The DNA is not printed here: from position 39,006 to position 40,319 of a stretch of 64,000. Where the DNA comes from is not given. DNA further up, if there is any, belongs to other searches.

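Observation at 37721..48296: Eleven-gene co-directional module: LytS-type kinase + LytTR regulator, HlyD adaptor, one ABC ATPase, three FtsX-type permeases, a lipoprotein and two secreted TPR paralogues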

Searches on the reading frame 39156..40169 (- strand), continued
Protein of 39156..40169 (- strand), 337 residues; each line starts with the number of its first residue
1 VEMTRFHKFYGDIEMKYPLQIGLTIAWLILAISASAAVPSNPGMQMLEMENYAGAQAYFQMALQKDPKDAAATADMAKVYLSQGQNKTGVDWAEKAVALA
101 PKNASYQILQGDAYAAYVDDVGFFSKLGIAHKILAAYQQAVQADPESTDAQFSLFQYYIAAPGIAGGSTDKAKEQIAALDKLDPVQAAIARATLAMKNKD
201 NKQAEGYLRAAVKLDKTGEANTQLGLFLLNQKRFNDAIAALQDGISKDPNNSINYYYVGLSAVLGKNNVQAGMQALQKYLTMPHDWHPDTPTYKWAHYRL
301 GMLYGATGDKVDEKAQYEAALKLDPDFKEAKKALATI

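Call 16: find_encoding_contigs(protein=P0025, flank=10000, max_places=3)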
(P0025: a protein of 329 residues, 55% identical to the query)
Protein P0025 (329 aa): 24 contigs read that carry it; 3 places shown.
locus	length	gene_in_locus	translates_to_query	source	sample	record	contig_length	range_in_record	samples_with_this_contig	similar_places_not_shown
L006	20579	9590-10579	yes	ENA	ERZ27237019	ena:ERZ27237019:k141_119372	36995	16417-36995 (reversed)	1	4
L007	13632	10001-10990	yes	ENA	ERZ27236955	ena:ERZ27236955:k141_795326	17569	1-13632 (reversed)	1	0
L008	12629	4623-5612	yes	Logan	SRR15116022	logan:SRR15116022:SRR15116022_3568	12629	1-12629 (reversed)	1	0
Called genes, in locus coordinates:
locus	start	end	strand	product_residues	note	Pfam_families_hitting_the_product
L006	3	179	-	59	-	?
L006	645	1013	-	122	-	PF01471:PG_binding_1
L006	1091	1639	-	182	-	-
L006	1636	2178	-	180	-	PF08534:Redoxin (weak)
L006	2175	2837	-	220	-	PF05891:Methyltransf_PK (weak), PF13847:Methyltransf_31 (weak), PF08242:Methyltransf_12 (weak), PF13649:Methyltransf_25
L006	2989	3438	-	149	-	PF00376:MerR, PF13411:MerR_1, PF09278:MerR-DNA-bind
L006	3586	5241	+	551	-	PF00403:HMA, PF01134:GIDA (weak), PF03486:HI0933_like (faint), PF07992:Pyr_redox_2, PF12831:FAD_oxidored (weak), PF13738:Pyr_redox_3, PF00070:Pyr_redox, PF02852:Pyr_redox_dim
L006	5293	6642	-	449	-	PF13581:HATPase_c_2 (weak), PF02518:HATPase_c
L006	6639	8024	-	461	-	PF00072:Response_reg, PF13191:AAA_16 (weak), PF00158:Sigma54_activat, PF01078:Mg_chelatase (faint), PF14532:Sigma54_activ_2, PF00004:AAA, PF25601:AAA_lid_14, PF02954:HTH_8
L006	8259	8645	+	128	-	-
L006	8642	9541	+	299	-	PF13276:HTH_21, PF00665:rve, PF13683:rve_3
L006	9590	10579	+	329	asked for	PF07719:TPR_2 (faint), PF13424:TPR_12 (faint), PF13428:TPR_14 (faint), PF13432:TPR_16 (faint), PF14559:TPR_19 (faint), PF13181:TPR_8 (faint), PF13431:TPR_17 (faint), PF00515:TPR_1 (weak), +1 more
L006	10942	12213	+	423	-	PF00364:Biotin_lipoyl (faint), PF25919:BSH_CusB, PF25973:BSH_CzcB, PF25984:BSH_YknX (faint), PF26077:BSH_Fcp1 (faint)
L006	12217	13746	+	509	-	PF02321:OEP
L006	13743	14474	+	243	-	PF00005:ABC_tran, PF13304:AAA_21 (faint)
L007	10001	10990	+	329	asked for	PF07719:TPR_2 (faint), PF13424:TPR_12 (faint), PF13428:TPR_14 (faint), PF13432:TPR_16 (faint), PF14559:TPR_19 (faint), PF13181:TPR_8 (faint), PF13431:TPR_17 (faint), PF00515:TPR_1 (weak), +1 more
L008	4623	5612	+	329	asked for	PF07719:TPR_2 (faint), PF13424:TPR_12 (faint), PF13428:TPR_14 (faint), PF13432:TPR_16 (faint), PF14559:TPR_19 (faint), PF13181:TPR_8 (faint), PF13431:TPR_17 (faint), PF00515:TPR_1 (weak), +1 more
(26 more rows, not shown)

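Call 20: find_related_loci(query=A2, collection=genome_contigs, flank=10000)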
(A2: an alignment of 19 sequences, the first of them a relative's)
Query A2 (323 aa) in genome_contigs; peptide patterns used: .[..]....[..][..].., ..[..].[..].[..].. (x = any residue, [..] = any of these).
132 stretches matched a pattern; 112 encode a relative of the query (tblastn E <= 1e-3); the best 80 are kept; 80 distinct loci.
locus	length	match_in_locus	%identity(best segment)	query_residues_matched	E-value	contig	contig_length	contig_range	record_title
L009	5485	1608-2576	79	1-323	2e-154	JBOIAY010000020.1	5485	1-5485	MAG: Gammaproteobacteria bacterium isolate TC-S_metawrap_bin.286 k127_3540677, whole genome shotgun sequence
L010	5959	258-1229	55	1-323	2e-115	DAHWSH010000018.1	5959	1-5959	MAG TPA_asm: Proteobacteria bacterium isolate clean240 k141_2034773, whole genome shotgun sequence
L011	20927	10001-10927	59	14-322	1e-113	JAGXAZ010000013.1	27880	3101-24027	MAG: Gammaproteobacteria bacterium isolate REEB89 contig-150_1963, whole genome shotgun sequence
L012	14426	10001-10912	60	14-317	1e-110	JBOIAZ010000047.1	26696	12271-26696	MAG: Gammaproteobacteria bacterium isolate TC-S_metawrap_bin.270 k127_1043360, whole genome shotgun sequence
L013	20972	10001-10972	56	1-323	7e-109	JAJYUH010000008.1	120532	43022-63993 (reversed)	MAG: Natronospirales bacterium isolate DX4.bin23 NODE_61_length_120532_cov_83.189843, whole genome shotgun sequence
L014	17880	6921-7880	57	1-320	5e-105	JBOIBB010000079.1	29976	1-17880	MAG: Gammaproteobacteria bacterium isolate TC-S_metabat2.bin.119 k127_1175934, whole genome shotgun sequence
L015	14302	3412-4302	56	14-310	1e-102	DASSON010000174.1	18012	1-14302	MAG TPA_asm: Burkholderiales bacterium isolate SMAG_U1253 k141_604121, whole genome shotgun sequence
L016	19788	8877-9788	51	11-314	8e-98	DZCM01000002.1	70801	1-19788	MAG TPA_asm: Rhodanobacter sp. isolate SulCav_PC08_64_65_22 SulCav_PC08-64_91_length_70801_cov_10.239279, whole genome s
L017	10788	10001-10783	57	14-274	9e-92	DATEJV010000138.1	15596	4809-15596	MAG TPA_asm: Gammaproteobacteria bacterium isolate SMAG_U8873 k141_1071553, whole genome shotgun sequence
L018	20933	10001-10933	52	10-320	9e-90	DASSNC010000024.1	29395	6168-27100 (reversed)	MAG TPA_asm: Rhodanobacteraceae bacterium isolate SMAG_U1215 k141_1646886, whole genome shotgun sequence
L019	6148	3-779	52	62-320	2e-78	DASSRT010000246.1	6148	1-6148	MAG TPA_asm: Rhodanobacteraceae bacterium isolate SMAG_U496 k141_587015, whole genome shotgun sequence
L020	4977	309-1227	72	17-323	2e-70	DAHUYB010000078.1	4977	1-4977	MAG TPA_asm: Gammaproteobacteria bacterium isolate clean268 k141_731542, whole genome shotgun sequence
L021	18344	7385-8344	37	9-323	7e-47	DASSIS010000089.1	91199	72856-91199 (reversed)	MAG TPA_asm: Gammaproteobacteria bacterium isolate SMAG_U1094 k141_480733, whole genome shotgun sequence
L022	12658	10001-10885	34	29-323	2e-43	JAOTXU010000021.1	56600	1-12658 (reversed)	MAG: Gammaproteobacteria bacterium isolate 21_Jan_SF_Bin23 21_Jan_SF_Bin23_scaffold_232_c1, whole genome shotgun sequenc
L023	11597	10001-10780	32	63-323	1e-35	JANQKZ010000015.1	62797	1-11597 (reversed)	MAG: Opitutales bacterium isolate PL25a_bin.31 k99_2001521, whole genome shotgun sequence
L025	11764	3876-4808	32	3-315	6e-35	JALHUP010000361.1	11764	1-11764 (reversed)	MAG: Candidatus Zixiibacteriota bacterium isolate PFL53 seq_3365167, whole genome shotgun sequence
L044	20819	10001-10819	30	49-323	3e-30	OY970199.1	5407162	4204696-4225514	MAG: uncultured Acidobacteriaceae bacterium isolate MFD04463.bin.1.15 genome assembly, chromosome: 1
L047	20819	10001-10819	31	49-323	2e-29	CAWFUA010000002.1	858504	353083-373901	MAG: uncultured Acidobacteriaceae bacterium isolate MFD01476.bin.1.148 genome assembly, contig: contig_14183, whole geno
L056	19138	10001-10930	29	14-323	2e-27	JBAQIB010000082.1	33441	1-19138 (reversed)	MAG: Terriglobales bacterium isolate MFD04995_ilm_asm_bin11 k127_147475, whole genome shotgun sequence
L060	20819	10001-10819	29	49-323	4e-27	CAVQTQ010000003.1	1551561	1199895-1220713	MAG: uncultured Acidobacteriaceae bacterium isolate MFD09222.bin.2.148 genome assembly, contig: contig_41963, whole geno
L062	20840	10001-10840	30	41-323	2e-26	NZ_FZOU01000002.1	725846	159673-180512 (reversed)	Granulicella rosea strain DSM 18704, whole genome shotgun sequence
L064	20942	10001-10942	27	7-320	3e-26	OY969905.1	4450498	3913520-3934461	MAG: uncultured Acidobacteriota bacterium isolate MFD09222.bin.c.1 genome assembly, chromosome: 1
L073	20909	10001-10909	32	18-323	3e-31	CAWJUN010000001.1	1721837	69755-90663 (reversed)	MAG: uncultured Acidobacteriaceae bacterium isolate MFD09671.bin.1.186 genome assembly, contig: contig_11212, whole geno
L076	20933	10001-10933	31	9-320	1e-33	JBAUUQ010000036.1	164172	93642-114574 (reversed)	MAG: Terriglobales bacterium isolate MFD05931_ilm_asm_bin20 k127_169542, whole genome shotgun sequence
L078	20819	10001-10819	29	49-323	1e-23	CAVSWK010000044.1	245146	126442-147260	MAG: uncultured Acidobacteriaceae bacterium isolate MFD09222.bin.1.179 genome assembly, contig: contig_92849, whole geno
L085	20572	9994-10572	31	81-269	2e-21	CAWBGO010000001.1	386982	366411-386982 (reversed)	MAG: Terriglobales bacterium isolate MFD06714.bin.2.40 genome assembly, contig: contig_12190, whole genome shotgun seque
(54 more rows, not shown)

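Call 26: search_protein_families(library=pfam, proteins=[L062:4338-6812:+, L062:6877-8412:+, L062:8514-9881:+, L062:9878-10888:+, L062:10885-12255:+, L062:12348-13859:+, L062:13927-14829:+, L062:2467-3333:-], max_evalue=0.0001)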
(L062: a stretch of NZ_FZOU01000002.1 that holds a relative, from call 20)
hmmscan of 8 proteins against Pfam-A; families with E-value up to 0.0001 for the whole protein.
L062:4338-6812:+ (824 aa): 3 families
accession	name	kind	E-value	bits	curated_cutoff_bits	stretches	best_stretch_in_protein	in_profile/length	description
PF01368.27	DHH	-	3.7e-21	76.1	28.1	1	303-444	2-104/125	DHH family, N-terminal domain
PF17768.7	RecJ_OB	-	8.8e-17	61.6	27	1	707-818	1-105/107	RecJ OB domain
PF02272.25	DHHA1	-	1.7e-11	44.9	25.9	1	599-691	7-99/102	DHHA1 domain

L062:6877-8412:+ (511 aa): 1 family
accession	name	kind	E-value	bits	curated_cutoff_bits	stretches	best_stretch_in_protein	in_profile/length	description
PF00015.26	MCPsignal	-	1.2e-31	110.3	34.6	1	319-447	18-146/172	Methyl-accepting chemotaxis protein (MCP) signalling domain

L062:8514-9881:+ (455 aa): 3 families
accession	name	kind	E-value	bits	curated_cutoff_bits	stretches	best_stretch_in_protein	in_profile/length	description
PF16576.10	HlyD_D23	-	4.6e-18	65.7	30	1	209-368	55-211/214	Barrel-sandwich domain of CusB or HlyD membrane-fusion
PF13437.12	HlyD_3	-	6.3e-18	65.9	22.2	2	266-345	2-82/106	HlyD family secretion protein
PF13533.13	Biotin_lipoyl_2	-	3.6e-08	33.5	29.8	1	111-138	5-32/32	Biotin-lipoyl like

L062:9878-10888:+ (336 aa): 9 families
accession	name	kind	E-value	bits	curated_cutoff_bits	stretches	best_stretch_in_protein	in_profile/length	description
PF14559.12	TPR_19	-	6.4e-15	55.7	25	1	34-95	2-63/68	Tetratricopeptide repeat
PF13428.12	TPR_14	-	2.3e-13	49.8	23.5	0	27-65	5-43/44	Tetratricopeptide repeat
PF13432.12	TPR_16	-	1.8e-10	41.5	32.7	1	28-89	2-63/65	Tetratricopeptide repeat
PF07719.23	TPR_2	-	3.1e-08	33.6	27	0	288-309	11-32/34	Tetratricopeptide repeat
PF23914.1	TPR_CcmH_CycH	-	8.9e-08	32.6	42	1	45-104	38-97/158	Cytochrome c-type biogenesis protein H TPR domain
PF13181.12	TPR_8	-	2e-07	31.1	25.7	0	177-200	6-29/34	Tetratricopeptide repeat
PF13431.12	TPR_17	-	1.2e-06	28.8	24.4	0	123-147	1-25/34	Tetratricopeptide repeat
PF13414.12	TPR_11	-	3.3e-06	27.1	26.8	0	122-144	15-37/42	TPR repeat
PF13424.12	TPR_12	-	3.9e-06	27.4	30.1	0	172-236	3-76/77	Tetratricopeptide repeat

L062:10885-12255:+ (456 aa): 1 family
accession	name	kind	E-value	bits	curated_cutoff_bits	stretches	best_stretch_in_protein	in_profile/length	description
PF02321.23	OEP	-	7.2e-22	78.5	22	2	36-214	3-187/187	Outer membrane efflux protein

L062:12348-13859:+ (503 aa): 2 families
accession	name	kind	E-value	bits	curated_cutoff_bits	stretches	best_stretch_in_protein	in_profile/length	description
PF04055.27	Radical_SAM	-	1.9e-23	83.9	29.5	1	215-375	3-166/166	Radical SAM superfamily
PF02310.24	B12-binding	-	5.5e-12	46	32.1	1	35-146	4-119/121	B12 binding domain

L062:13927-14829:+ (300 aa): 1 family
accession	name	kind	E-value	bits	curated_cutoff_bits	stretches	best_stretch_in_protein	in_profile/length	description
PF00892.27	EamA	-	9e-07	29.7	28.2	1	210-299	62-134/135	EamA-like transporter family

L062:2467-3333:- (288 aa): 1 family
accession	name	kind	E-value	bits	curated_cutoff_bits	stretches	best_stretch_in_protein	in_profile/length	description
PF02592.20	Vut_1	-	6.3e-49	166.7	27.2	1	100-259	2-152/152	Putative vitamin uptake transporter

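Call 27: search_protein_families(library=pfam, proteins=[L064:5111-6154:-, L064:6265-7686:-, L064:7473-8231:-, L064:8730-9977:+, L064:9974-10960:+, L064:11025-12224:+, L064:12225-13562:+, L064:13978-15543:+, L064:4272-5114:-, L064:3459-4268:-], max_evalue=0.0001)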
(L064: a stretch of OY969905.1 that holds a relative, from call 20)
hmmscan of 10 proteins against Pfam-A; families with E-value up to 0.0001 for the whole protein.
L064:5111-6154:- (347 aa): 2 families
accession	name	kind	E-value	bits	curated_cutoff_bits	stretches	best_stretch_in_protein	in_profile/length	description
PF00005.33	ABC_tran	-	3.9e-27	96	25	1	44-187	2-136/137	ABC transporter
PF13304.12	AAA_21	-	7.3e-14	53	27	1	150-219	228-299/304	AAA domain, putative AbiEii toxin, Type IV TA system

L064:6265-7686:- (473 aa): 2 families
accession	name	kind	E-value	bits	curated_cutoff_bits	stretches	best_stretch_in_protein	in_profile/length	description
PF12698.13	ABC2_membrane_3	-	4.2e-31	108.7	31.6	1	102-461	7-346/347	ABC-2 family transporter protein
PF12679.13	ABC2_membrane_2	-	2.9e-21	76.4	27.2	1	77-468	1-282/283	ABC-2 family transporter protein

L064:7473-8231:- (252 aa): 2 families
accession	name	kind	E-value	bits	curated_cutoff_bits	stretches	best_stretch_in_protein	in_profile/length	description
PF00005.33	ABC_tran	-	5.4e-33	114.9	25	1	22-165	1-136/137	ABC transporter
PF13304.12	AAA_21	-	6.6e-13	49.8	27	1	121-195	221-298/304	AAA domain, putative AbiEii toxin, Type IV TA system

L064:8730-9977:+ (415 aa): 3 families
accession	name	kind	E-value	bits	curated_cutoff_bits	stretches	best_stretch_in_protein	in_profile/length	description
PF16576.10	HlyD_D23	-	3.7e-17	62.8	30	1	61-325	20-212/214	Barrel-sandwich domain of CusB or HlyD membrane-fusion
PF13437.12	HlyD_3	-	3.2e-11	44.3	22.2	1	222-290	2-71/106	HlyD family secretion protein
PF13533.13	Biotin_lipoyl_2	-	3.6e-09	36.7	29.8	1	63-92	3-32/32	Biotin-lipoyl like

L064:9974-10960:+ (328 aa): 13 families
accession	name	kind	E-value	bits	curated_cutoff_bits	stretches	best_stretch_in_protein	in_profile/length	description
PF07719.23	TPR_2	-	6.6e-15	54.4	27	2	285-316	3-34/34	Tetratricopeptide repeat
PF13414.12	TPR_11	-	8.3e-12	45.1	26.8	0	290-323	1-34/42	TPR repeat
PF13432.12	TPR_16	-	1.5e-11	44.9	32.7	1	28-77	1-50/65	Tetratricopeptide repeat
PF00515.34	TPR_1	-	1.6e-11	43.9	27.8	0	287-316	5-34/34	Tetratricopeptide repeat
PF13428.12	TPR_14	-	3.9e-10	39.8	23.5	0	286-322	4-40/44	Tetratricopeptide repeat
PF13181.12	TPR_8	-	4.7e-09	36.1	25.7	0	289-316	7-34/34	Tetratricopeptide repeat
PF14559.12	TPR_19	-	1.8e-08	35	25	1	34-100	1-67/68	Tetratricopeptide repeat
PF13174.12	TPR_6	-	6.9e-08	33.1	26.3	0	288-315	5-32/33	Tetratricopeptide repeat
PF23914.1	TPR_CcmH_CycH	-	3.3e-06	27.5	42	0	47-101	39-93/158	Cytochrome c-type biogenesis protein H TPR domain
PF13431.12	TPR_17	-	7.2e-06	26.3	24.4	0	53-78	8-33/34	Tetratricopeptide repeat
PF16918.11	PknG_TPR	-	2.3e-05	23.8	27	0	222-273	109-159/340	Protein kinase G tetratricopeptide repeat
PF17874.7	TPR_MalT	-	5.2e-05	23.1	45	0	21-103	82-165/336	MalT-like TPR region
PF13424.12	TPR_12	-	6.4e-05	23.5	30.1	0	256-313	17-75/77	Tetratricopeptide repeat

L064:11025-12224:+ (399 aa): 2 families
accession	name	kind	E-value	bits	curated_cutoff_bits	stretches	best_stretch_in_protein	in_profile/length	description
PF12704.14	MacB_PCD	-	3.2e-34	119.5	27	1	22-241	2-207/207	MacB-like periplasmic core domain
PF02687.27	FtsX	-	3.3e-18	66.3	25.5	1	277-392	2-120/120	FtsX-like permease C-terminal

L064:12225-13562:+ (445 aa): 1 family
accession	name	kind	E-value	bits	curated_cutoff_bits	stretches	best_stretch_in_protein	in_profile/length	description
PF02321.23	OEP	-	1.7e-33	116.5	22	2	251-438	2-187/187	Outer membrane efflux protein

L064:13978-15543:+ (521 aa): 4 families
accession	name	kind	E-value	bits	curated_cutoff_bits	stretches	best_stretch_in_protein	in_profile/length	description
PF13506.12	Glyco_transf_21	-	1e-40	139.4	21.7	1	233-406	1-173/174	Glycosyl transferase family 21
PF13641.12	Glyco_tranf_2_3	-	3.5e-24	86.5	27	1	201-407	24-229/230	Glycosyltransferase like family 2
PF13632.12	Glyco_trans_2_3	-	7.7e-17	62.2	27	1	267-454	2-196/198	Glycosyl transferase family group 2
PF00535.33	Glycos_transf_2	-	3e-09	37.5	23.3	1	195-311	15-127/168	Glycosyl transferase family 2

L064:4272-5114:- (280 aa): 1 family
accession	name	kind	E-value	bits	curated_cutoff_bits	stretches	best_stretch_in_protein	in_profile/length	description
PF06182.17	ABC2_membrane_6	-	5.5e-21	75.9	22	1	37-279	1-229/229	ABC-2 family transporter protein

L064:3459-4268:- (269 aa): 1 family
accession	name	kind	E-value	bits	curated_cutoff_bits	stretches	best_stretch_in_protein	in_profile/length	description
PF06182.17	ABC2_membrane_6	-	1.5e-50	172.6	22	1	44-268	4-229/229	ABC-2 family transporter protein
